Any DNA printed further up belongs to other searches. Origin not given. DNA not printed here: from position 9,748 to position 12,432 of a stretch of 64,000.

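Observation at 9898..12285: In-frame fusion of glucose-6-phosphate dehydrogenase and 6-phosphogluconate dehydrogenase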

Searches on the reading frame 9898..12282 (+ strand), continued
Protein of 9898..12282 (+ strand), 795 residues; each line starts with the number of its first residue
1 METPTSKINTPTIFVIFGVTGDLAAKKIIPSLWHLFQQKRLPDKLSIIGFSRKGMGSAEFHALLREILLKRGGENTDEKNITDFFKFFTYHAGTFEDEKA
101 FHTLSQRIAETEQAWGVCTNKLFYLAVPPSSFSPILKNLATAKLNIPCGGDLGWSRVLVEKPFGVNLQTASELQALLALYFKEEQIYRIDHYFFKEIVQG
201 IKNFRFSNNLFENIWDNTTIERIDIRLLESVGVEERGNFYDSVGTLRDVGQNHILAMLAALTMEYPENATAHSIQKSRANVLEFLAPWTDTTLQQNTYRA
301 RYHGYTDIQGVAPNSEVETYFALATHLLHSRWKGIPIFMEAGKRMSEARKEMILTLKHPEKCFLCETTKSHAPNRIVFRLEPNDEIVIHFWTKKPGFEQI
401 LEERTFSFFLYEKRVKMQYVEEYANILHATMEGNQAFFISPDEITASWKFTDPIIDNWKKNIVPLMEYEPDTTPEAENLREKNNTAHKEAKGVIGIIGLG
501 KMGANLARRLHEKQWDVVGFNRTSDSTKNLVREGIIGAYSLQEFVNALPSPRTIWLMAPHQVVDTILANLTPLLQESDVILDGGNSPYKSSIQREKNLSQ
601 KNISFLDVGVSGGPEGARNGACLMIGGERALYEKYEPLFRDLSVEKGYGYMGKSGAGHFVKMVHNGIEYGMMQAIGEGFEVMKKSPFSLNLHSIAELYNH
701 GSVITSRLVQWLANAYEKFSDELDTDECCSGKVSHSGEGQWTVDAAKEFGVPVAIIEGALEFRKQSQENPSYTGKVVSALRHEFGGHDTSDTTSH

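Call 56: find_encoding_contigs(protein=P0304, flank=10000, max_places=1)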
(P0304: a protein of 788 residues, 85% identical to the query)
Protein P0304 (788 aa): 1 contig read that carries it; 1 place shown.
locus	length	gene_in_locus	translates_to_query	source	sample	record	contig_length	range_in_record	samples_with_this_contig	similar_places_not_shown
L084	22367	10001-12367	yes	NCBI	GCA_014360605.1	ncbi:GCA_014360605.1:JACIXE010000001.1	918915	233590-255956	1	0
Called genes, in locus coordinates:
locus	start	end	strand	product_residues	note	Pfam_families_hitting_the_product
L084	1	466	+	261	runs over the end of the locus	PF09553:RE_Eco47II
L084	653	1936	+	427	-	PF02403:Seryl_tRNA_N, PF00587:tRNA-synt_2b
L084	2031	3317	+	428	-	PF06050:HGD-D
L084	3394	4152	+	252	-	PF01869:BcrAD_BadFG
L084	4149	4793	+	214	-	PF02943:FeThRed_B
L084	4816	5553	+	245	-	PF02811:PHP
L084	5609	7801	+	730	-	PF14312:FG-GAP_2, PF04122:CW_binding_2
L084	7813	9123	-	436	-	PF01676:Metalloenzyme, PF10143:PhosphMutase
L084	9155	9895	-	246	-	-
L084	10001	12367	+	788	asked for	PF00479:G6PD_N, PF02781:G6PD_C, PF02826:2-Hacid_dh_C (weak), PF03446:NAD_binding_2, PF00393:6PGD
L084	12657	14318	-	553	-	PF21783:YNCE (faint), PF08308:PEGA (faint), PF10282:Lactonase (faint), PF02239:Cytochrom_D1 (faint), PF08450:SGL (faint), PF25175:Beta-prop_WDR5 (faint), PF25174:Beta-prop_THOC3 (faint)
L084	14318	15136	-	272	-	PF00106:adh_short, PF08659:KR, PF23441:SDR (weak), PF13561:adh_short_C2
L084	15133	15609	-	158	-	PF18306:LDcluster4, PF03641:Lysine_decarbox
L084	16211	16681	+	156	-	PF00383:dCMP_cyt_deam_1, PF14437:MafB19-deam, PF14439:Bd3614-deam (weak)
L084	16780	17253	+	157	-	-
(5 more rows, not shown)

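Call 62: predict_structure(alignment_id=A1)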
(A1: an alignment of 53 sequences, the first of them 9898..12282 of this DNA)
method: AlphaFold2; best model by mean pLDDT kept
length: 795 residues; sequences in the alignment: 53
mean_pLDDT: 88.6   pTM: 0.61
mean pLDDT of the five models: 88.6, 88.0, 87.2, 87.0, 86.2
residues with pLDDT >= 90: 507; 70-90: 219; 50-70: 52; < 50: 17
segments of 3 or more residues with pLDDT < 50: 1-4, 482-488, 791-795
pLDDT, mean of each block of 10 residues (from residue 1): 53 96 92 92 95 93 92 79 95 96 97 92 94 97 88 88 90 95 93 67 65 82 93 87 91 89 82 91 95 94 95 95 95 94 92 89 70 86 84 79 82 72 88 89 95 95 94 78 45 92 95 94 91 93 93 94 95 95 92 96 97 90 94 92 93 96 91 95 94 93 84 93 81 82 90 91 92 94 77 37
secondary structure, 60 per line:
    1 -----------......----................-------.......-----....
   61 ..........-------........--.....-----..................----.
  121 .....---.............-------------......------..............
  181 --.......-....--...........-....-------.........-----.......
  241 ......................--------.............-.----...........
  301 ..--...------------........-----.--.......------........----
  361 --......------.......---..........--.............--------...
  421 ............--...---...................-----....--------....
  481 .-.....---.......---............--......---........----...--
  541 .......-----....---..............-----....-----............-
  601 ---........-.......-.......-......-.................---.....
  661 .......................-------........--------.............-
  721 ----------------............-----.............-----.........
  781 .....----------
elements in order (helices of 4 or more, strands of 3 or more residues): E12-17 H22-37 E45-51 H57-70 H78-85 E88-92 H98-115 E120-125 H129-141 E155-160 H167-180 E186-189 H191-194 H197-207 H209-212 E220-228 H234-262 H271-283 H290-296 E297-302 E320-327 E336-342 E349-356 H363-368 E375-381 E385-394 E397-409 H418-432 H441-459 E465-468 H477-481 H483-487 E491-497 H501-512 E515-520 H524-531 E536-538 H541-547 E553-556 H560-573 E579-582 H588-599 E604-611 H613-619 E621-627 H629-634 H636-642 E643-652 H656-683 H691-698 H707-719 H737-748 H754-766 H772-785

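Call 65: fold_search(model_id=the predicted structure, library=pdb)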
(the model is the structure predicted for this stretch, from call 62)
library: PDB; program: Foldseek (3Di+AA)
matches with E <= 10: 1842; with E <= 0.001: 714
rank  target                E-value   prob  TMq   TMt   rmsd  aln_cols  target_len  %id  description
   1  7e6h                  7.0e-43  1.00  0.55  0.88   2.9       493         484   29  glucose-6-phosphate dehydrogenase from Kluyveromyces lactis (released 2021-04-14)
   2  1e77                  1.7e-42  1.00  0.55  0.89   2.8       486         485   28  COMPLEX OF ACTIVE MUTANT (Q365->C) OF GLUCOSE 6-PHOSPHATE DEHYDROGENASE FROM LEUCONOSTOC MESENTEROIDES WITH SUBSTRATE (released 2000-12-11)
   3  1dpg_A                6.9e-42  1.00  0.55  0.89   2.8       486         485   28  GLUCOSE 6-PHOSPHATE DEHYDROGENASE FROM LEUCONOSTOC MESENTEROIDES (released 1996-03-08)
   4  7uc2_A                6.9e-42  1.00  0.53  0.88   3.1       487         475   28  Structure of G6PD-D200N tetramer bound to NADP+ with no symmetry applied (released 2022-09-14)
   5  7zve_D                6.9e-42  1.00  0.54  0.84   3.3       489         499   29  K403 acetylated glucose-6-phosphate dehydrogenase (G6PD) (released 2023-08-23)
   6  7zve_B                7.6e-42  1.00  0.54  0.84   3.1       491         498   29  K403 acetylated glucose-6-phosphate dehydrogenase (G6PD) (released 2023-08-23)
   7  5ukw                  1.2e-41  1.00  0.54  0.89   3.0       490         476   28  Crystal structure of human Glucose 6-phosphate Dehydrogenase mutant (A277C) complexed with G6P (released 2017-04-19)
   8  7snh_A                1.2e-41  1.00  0.54  0.88   2.9       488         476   28  Structure of G6PD-D200N tetramer bound to NADP+ (released 2022-07-13)
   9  7zvd                  1.6e-41  1.00  0.54  0.88   2.6       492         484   28  K89 acetylated glucose-6-phosphate dehydrogenase (G6PD) in a complex with structural NADP+ (released 2023-08-23)
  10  1h93                  1.8e-41  1.00  0.55  0.88   3.1       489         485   28  ACTIVE MUTANT (S215->C) OF GLUCOSE 6-PHOSPHATE DEHYDROGENASE FROM LEUCONOSTOC MESENTEROIDES (released 2001-05-03)
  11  7zve_C                2.1e-41  1.00  0.54  0.84   3.0       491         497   29  K403 acetylated glucose-6-phosphate dehydrogenase (G6PD) (released 2023-08-23)
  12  2bhl_A                2.9e-41  1.00  0.54  0.88   3.0       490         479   28  X-RAY STRUCTURE OF HUMAN GLUCOSE-6-PHOSPHATE DEHYDROGENASE (DELETION VARIANT) COMPLEXED WITH GLUCOSE-6-PHOSPHATE (released 2005-04-25)
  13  6d23_A                3.7e-41  1.00  0.55  0.88   3.1       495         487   28  GLUCOSE-6-P DEHYDROGENASE (APO FORM) FROM TRYPANOSOMA CRUZI (released 2018-05-02)
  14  2dpg                  3.7e-41  1.00  0.55  0.88   3.0       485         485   28  COMPLEX OF INACTIVE MUTANT (H240->N) OF GLUCOSE 6-PHOSPHATE DEHYDROGENASE FROM LEUCONOSTOC MESENTEROIDES WITH NADP+ (released 1998-07-15)
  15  6d23_C                3.9e-41  1.00  0.55  0.86   3.2       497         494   28  GLUCOSE-6-P DEHYDROGENASE (APO FORM) FROM TRYPANOSOMA CRUZI (released 2018-05-02)
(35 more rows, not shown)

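Call 74: list_cluster_members(proteins=[P0345, P0355, P0374, P0325, P0314, P0306, P0371, P0372, P0301, P0001])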
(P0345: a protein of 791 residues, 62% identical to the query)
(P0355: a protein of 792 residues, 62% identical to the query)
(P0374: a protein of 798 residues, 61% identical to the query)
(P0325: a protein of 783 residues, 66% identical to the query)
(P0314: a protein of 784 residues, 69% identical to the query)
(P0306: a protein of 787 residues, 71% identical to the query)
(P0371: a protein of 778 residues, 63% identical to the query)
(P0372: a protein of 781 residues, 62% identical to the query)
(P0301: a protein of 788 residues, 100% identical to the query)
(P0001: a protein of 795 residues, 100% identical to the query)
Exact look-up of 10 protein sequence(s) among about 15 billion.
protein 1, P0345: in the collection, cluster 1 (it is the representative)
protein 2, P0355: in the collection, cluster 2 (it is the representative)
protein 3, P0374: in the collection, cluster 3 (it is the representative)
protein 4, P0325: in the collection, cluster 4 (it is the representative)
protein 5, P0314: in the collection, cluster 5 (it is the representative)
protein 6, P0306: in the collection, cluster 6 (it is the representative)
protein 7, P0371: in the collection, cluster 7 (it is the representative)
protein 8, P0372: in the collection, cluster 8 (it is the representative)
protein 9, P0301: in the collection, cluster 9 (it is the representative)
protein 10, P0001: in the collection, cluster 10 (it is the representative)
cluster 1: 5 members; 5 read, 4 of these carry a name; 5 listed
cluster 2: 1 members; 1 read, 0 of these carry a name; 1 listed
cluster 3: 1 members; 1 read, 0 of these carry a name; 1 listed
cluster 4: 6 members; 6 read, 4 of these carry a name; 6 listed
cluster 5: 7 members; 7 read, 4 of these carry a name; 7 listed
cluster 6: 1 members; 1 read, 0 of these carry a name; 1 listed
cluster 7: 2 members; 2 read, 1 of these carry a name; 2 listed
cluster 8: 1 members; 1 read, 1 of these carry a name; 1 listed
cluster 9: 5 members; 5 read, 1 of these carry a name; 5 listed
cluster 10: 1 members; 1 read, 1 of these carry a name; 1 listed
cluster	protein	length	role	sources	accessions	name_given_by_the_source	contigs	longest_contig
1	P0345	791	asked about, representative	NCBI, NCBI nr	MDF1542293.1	MAG: glucose-6-phosphate dehydrogenase [Anaerosomatales bacterium] | glucose-6-phosphate dehydrogenase [Anaerosomatales bacterium]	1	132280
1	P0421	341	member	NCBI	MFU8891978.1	MAG: NADP-dependent phosphogluconate dehydrogenase, partial [Anaerosomatales bacterium]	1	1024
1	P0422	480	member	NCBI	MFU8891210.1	MAG: glucose-6-phosphate dehydrogenase, partial [Anaerosomatales bacterium]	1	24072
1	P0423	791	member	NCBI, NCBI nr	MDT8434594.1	MAG: glucose-6-phosphate dehydrogenase [Anaerosomatales bacterium] | glucose-6-phosphate dehydrogenase [Anaerosomatales bacterium]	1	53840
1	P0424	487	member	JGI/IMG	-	-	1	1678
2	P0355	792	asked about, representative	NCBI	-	-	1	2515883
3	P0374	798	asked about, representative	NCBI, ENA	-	-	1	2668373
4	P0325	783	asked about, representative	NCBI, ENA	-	-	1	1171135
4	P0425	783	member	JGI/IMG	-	glucose-6-phosphate 1-dehydrogenase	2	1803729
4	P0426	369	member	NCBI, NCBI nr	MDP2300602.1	MAG: glucose-6-phosphate dehydrogenase, partial [Actinomycetota bacterium] | glucose-6-phosphate dehydrogenase [Actinomycetota bacterium]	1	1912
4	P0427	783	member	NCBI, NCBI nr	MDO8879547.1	MAG: glucose-6-phosphate dehydrogenase [Coriobacteriia bacterium] | glucose-6-phosphate dehydrogenase [Coriobacteriia bacterium]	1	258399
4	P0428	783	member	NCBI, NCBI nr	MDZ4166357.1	MAG: glucose-6-phosphate dehydrogenase [Coriobacteriia bacterium] | glucose-6-phosphate dehydrogenase [Coriobacteriia bacterium]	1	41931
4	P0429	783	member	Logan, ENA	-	-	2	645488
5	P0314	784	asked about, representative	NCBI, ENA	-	-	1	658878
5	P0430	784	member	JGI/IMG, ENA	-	glucose-6-phosphate 1-dehydrogenase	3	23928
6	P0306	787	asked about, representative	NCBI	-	-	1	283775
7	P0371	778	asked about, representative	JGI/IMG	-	-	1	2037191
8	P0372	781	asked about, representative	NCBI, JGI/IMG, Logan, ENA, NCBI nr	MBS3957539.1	MAG: glucose-6-phosphate dehydrogenase [Clostridiales bacterium] | glucose-6-phosphate dehydrogenase [Clostridiales bacterium]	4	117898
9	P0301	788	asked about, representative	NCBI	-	-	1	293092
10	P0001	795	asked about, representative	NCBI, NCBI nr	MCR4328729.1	MAG: glucose-6-phosphate dehydrogenase [Patescibacteria group bacterium] | glucose-6-phosphate dehydrogenase [Patescibacteria group bacterium]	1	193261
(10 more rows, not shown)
